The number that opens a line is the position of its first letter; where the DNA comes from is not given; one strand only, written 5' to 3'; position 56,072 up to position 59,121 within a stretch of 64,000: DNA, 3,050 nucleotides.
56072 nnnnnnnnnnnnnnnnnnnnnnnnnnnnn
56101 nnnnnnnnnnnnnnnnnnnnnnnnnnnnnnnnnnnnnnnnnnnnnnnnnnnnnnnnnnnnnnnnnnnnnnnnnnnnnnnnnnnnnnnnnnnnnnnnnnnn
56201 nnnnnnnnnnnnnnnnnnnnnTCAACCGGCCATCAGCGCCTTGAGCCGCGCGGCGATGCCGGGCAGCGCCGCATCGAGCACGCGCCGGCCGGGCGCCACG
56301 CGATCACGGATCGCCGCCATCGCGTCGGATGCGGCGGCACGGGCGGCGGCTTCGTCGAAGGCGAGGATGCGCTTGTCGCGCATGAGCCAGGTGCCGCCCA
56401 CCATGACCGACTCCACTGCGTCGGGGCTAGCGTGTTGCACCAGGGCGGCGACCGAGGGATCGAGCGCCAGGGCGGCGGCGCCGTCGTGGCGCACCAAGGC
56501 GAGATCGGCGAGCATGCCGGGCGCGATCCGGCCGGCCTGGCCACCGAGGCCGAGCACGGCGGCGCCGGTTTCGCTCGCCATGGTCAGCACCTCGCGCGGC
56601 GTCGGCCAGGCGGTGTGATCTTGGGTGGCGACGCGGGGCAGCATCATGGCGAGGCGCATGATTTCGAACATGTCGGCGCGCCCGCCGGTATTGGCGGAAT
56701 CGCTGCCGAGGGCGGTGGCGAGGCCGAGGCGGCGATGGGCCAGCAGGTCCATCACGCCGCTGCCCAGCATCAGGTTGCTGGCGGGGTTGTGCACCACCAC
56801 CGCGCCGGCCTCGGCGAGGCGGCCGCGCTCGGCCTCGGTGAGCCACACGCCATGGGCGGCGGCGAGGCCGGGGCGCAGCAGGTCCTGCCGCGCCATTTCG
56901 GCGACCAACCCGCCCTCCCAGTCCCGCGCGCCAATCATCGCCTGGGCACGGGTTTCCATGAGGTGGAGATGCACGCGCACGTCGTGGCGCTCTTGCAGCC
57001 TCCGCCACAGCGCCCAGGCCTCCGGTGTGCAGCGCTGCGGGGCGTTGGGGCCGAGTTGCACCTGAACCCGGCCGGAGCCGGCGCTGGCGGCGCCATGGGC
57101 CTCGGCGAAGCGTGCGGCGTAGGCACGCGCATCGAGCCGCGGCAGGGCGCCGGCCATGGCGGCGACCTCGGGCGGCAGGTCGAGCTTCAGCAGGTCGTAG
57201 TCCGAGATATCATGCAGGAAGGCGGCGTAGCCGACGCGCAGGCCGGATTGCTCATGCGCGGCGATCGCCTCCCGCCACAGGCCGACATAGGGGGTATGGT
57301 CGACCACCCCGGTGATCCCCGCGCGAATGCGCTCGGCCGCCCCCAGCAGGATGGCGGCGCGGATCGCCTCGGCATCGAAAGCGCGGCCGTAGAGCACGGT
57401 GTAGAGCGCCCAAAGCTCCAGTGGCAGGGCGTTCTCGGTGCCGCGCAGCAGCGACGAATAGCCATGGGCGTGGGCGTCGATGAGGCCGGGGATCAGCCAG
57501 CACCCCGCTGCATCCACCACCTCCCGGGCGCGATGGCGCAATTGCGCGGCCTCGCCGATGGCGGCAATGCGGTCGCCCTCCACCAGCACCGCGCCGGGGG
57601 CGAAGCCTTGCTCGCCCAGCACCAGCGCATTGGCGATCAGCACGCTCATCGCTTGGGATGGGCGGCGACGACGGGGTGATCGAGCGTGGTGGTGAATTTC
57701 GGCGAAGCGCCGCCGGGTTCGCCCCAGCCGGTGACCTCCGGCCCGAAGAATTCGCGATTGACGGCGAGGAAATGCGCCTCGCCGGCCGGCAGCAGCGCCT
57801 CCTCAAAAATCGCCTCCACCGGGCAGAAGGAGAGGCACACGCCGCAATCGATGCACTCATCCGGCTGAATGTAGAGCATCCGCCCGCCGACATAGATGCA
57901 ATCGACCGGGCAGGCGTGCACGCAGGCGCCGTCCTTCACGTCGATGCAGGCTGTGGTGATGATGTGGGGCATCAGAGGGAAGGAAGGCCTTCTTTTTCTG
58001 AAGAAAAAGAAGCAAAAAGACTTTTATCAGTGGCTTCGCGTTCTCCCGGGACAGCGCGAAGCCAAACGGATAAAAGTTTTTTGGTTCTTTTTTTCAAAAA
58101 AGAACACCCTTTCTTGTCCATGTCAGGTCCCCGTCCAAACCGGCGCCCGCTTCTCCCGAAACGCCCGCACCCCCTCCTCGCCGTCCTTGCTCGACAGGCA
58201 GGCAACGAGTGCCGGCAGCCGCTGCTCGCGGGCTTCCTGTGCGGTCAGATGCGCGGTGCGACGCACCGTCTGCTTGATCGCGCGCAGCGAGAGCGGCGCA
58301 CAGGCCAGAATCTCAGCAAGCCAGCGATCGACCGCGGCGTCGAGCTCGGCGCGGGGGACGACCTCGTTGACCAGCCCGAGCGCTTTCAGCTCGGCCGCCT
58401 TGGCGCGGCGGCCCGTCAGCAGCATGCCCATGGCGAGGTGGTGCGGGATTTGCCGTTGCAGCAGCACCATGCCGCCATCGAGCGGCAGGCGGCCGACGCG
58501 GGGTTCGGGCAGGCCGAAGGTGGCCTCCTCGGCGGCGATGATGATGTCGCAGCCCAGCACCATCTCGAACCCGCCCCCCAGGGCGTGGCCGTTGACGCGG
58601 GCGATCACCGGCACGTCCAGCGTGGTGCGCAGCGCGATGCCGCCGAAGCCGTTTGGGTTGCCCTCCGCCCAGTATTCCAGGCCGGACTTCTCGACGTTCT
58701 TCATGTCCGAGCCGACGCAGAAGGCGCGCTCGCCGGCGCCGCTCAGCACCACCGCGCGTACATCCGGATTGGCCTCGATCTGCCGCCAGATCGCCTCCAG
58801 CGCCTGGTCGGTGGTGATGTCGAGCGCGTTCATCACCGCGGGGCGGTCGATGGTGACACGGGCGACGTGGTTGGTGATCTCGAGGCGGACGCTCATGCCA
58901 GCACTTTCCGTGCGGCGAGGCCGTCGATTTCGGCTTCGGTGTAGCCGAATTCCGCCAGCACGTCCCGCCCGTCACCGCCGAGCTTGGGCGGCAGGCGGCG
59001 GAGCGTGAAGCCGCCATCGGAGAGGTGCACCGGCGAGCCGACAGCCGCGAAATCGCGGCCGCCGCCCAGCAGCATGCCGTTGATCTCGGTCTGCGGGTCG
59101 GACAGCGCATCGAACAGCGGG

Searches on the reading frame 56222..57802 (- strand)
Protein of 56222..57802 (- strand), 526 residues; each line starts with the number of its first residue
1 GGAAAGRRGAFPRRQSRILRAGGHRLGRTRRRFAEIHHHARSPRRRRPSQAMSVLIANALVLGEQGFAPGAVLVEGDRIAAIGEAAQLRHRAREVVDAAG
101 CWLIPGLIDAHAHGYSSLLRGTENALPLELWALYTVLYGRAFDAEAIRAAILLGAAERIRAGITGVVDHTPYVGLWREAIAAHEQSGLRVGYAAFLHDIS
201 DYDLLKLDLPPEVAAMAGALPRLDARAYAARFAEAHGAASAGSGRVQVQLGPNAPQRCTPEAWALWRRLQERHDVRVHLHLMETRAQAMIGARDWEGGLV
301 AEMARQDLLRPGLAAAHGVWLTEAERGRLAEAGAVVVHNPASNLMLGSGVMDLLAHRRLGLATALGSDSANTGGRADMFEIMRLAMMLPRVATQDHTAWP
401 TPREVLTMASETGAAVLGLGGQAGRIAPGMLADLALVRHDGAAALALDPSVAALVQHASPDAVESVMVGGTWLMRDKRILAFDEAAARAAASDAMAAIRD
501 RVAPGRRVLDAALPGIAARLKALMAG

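Call 63: search_protein_families(library=pfam, proteins=[window:56222-57802:-], max_evalue=0.0001)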
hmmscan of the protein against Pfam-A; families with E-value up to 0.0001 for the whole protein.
window:56222-57802:- (526 aa): 3 families
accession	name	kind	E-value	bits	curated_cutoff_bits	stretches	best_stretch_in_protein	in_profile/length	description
PF01979.26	Amidohydro_1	-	3.6e-45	155.1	25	1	103-472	2-344/345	Amidohydrolase family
PF07969.17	Amidohydro_3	-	1.1e-12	48.6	29.7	1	137-470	150-468/472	Amidohydrolase family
PF22039.1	HUTI_composite_bact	-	1.1e-06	28.6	25.5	1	70-91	1-22/26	Imidazolonepropionase-like composite domain, bacteria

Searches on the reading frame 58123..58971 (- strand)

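Call 63: search_protein_families(library=pfam, proteins=[window:58123-58971:-], max_evalue=0.0001)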
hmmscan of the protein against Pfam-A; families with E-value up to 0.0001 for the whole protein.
window:58123-58971:- (282 aa): 2 families
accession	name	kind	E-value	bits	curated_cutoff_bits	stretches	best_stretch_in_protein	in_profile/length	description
PF00378.25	ECH_1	-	2.6e-62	210.9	27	1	31-281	1-250/251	Enoyl-CoA hydratase/isomerase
PF16113.10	ECH_2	-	6.8e-36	124.9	27.2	1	37-216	2-183/335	Enoyl-CoA hydratase/isomerase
